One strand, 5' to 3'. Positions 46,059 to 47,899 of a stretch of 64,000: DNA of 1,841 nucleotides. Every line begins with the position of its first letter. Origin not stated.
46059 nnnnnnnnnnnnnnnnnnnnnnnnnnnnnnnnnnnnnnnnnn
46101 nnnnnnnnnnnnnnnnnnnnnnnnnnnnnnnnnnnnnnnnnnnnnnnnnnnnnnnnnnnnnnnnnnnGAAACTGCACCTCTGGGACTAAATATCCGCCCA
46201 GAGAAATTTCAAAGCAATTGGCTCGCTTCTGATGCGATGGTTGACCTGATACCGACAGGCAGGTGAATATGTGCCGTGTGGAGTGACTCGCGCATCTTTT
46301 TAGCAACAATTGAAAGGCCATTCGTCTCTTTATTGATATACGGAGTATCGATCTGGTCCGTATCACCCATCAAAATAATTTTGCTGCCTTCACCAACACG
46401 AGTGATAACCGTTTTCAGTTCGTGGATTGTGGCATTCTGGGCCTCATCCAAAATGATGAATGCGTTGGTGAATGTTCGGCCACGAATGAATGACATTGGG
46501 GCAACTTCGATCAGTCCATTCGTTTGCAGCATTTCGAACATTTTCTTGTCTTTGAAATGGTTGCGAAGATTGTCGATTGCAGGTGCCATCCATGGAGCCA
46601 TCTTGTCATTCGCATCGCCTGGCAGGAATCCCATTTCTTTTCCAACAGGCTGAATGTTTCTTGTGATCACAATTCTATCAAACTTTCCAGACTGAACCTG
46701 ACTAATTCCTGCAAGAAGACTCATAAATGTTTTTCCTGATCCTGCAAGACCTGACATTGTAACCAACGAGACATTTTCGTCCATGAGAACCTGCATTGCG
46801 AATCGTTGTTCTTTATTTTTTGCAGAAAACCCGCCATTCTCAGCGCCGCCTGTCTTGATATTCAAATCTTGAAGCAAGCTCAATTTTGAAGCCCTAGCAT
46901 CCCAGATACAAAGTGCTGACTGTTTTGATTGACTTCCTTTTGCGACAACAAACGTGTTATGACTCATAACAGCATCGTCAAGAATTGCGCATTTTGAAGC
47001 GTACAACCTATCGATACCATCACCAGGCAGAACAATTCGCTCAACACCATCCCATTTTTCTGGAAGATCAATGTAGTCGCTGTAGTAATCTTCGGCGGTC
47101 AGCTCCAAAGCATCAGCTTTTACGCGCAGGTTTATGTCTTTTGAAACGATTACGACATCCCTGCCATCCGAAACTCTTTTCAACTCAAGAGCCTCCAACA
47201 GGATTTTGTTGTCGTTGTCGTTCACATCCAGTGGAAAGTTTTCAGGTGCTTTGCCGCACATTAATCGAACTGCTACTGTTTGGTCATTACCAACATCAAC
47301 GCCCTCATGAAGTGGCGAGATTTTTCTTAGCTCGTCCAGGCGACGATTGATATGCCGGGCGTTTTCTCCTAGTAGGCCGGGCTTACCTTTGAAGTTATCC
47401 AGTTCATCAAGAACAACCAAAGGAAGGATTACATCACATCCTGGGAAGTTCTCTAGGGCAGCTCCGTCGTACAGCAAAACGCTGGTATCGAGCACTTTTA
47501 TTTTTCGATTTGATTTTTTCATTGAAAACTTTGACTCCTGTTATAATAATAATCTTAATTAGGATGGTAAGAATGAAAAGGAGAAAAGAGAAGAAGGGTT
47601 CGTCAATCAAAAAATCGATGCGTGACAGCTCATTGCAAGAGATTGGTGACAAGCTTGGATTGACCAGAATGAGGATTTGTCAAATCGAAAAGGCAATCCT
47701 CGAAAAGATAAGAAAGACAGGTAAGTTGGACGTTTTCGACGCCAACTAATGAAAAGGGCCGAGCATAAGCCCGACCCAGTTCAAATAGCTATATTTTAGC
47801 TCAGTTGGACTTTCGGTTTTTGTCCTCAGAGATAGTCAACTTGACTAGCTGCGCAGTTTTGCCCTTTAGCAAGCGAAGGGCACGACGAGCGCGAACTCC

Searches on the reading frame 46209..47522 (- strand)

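Call 4: search_protein_families(library=phrogs, proteins=[window:46209-47522:-], max_evalue=0.01)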
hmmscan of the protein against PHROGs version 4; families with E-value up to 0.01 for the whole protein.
window:46209-47522:- (437 aa): 4 families
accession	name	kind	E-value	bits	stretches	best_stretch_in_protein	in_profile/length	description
phrog_2765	-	other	8.6e-87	292.8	1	7-436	3-442/443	PhoH-like phosphate starvation-inducible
phrog_170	-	other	1.7e-63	216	1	230-422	71-260/323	PhoH-like phosphate starvation-inducible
phrog_32482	-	other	4.6e-12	46.4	1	264-391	408-534/589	PhoH-like phosphate starvation-inducible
phrog_4412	-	DNA, RNA and nucleotide metabolism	0.00068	19.1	0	352-392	421-461/743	exonuclease V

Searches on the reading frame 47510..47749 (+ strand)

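Call 3: search_protein_families(library=pfam, proteins=[window:47510-47749:+], max_evalue=1)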
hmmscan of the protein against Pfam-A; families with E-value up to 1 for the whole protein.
window:47510-47749:+ (79 aa): 4 families
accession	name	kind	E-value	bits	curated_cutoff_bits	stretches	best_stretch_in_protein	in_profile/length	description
PF04545.22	Sigma70_r4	-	2.6e-09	36.9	24.1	1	38-69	19-50/50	Sigma-70, region 4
PF19762.4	DUF6249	-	0.014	15.8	33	1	7-40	9-40/104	Domain of unknown function (DUF6249)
PF16509.11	KORA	-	0.031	14.9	26.7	1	43-69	34-60/84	TrfB plasmid transcriptional repressor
PF06679.17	DUF1180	-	0.16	12.8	27.7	1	11-28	112-129/167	Membrane protein FAM174-like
